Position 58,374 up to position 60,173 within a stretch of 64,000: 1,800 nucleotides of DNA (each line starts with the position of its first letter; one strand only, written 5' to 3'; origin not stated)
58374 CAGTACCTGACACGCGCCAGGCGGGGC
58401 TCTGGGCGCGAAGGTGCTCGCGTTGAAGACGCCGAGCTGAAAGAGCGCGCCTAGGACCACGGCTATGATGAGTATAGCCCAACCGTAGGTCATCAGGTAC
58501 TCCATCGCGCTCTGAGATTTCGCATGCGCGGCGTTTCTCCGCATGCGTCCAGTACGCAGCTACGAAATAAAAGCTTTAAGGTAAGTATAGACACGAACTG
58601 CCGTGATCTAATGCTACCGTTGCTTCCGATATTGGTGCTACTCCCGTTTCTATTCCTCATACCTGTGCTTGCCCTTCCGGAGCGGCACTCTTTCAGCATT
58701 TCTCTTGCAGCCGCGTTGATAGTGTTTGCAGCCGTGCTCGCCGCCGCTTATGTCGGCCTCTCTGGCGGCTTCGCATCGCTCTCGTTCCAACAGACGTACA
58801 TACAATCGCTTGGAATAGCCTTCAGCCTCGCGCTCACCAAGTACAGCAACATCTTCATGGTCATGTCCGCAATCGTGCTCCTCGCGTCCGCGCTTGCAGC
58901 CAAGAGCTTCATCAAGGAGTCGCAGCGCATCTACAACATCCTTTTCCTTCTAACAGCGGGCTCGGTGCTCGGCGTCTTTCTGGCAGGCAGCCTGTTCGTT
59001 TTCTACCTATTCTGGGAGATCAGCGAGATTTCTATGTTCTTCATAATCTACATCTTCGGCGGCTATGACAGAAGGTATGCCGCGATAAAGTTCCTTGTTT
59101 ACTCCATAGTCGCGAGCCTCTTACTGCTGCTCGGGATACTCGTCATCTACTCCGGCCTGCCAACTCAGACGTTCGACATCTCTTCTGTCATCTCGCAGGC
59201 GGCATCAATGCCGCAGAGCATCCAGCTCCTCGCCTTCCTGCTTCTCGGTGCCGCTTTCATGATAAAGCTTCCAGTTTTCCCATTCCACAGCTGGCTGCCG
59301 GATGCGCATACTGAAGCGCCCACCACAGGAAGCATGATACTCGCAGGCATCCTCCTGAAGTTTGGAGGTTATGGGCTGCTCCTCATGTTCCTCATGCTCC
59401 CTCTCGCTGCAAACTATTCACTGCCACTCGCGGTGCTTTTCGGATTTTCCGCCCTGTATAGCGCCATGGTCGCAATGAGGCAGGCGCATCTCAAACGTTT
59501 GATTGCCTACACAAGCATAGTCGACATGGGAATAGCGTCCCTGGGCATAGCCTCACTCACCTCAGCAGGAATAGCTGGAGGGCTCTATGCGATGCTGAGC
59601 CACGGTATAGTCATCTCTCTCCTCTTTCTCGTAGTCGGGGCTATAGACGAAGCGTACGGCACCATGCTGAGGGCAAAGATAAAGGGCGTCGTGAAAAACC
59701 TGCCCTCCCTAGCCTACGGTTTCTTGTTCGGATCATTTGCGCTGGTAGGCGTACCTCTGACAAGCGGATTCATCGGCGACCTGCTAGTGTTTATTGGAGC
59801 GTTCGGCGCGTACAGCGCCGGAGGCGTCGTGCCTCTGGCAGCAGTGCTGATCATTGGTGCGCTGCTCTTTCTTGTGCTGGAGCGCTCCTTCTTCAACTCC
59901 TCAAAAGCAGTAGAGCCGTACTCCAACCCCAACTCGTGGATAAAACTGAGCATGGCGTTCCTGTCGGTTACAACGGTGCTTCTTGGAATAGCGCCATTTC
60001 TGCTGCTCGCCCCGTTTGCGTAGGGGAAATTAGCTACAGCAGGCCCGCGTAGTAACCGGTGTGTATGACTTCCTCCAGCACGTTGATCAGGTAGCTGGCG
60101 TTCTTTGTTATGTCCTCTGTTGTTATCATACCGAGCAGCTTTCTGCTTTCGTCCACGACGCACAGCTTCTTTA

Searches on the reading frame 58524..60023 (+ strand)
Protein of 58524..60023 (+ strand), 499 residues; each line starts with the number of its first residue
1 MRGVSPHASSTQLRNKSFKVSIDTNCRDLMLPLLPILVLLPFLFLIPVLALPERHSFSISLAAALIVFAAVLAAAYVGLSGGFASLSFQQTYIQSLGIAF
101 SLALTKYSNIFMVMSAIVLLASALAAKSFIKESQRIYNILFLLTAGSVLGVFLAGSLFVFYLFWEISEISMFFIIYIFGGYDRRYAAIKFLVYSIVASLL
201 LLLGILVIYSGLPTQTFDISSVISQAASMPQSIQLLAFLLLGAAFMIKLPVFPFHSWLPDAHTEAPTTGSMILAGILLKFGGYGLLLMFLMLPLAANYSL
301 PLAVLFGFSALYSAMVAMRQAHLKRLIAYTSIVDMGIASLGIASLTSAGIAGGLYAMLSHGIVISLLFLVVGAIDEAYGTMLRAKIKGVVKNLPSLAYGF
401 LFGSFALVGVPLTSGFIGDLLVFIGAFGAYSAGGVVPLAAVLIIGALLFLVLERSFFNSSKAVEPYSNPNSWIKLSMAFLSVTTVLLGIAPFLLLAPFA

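Call 53: search_protein_families(library=pfam, proteins=[window:58524-60023:+])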
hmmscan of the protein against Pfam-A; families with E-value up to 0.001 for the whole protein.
window:58524-60023:+ (499 aa): 1 family
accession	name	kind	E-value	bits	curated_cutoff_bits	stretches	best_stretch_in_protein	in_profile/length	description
PF00361.26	Proton_antipo_M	-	4.3e-56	190.7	21.5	1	154-435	1-284/294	NADH:quinone oxidoreductase/Mrp antiporter, TM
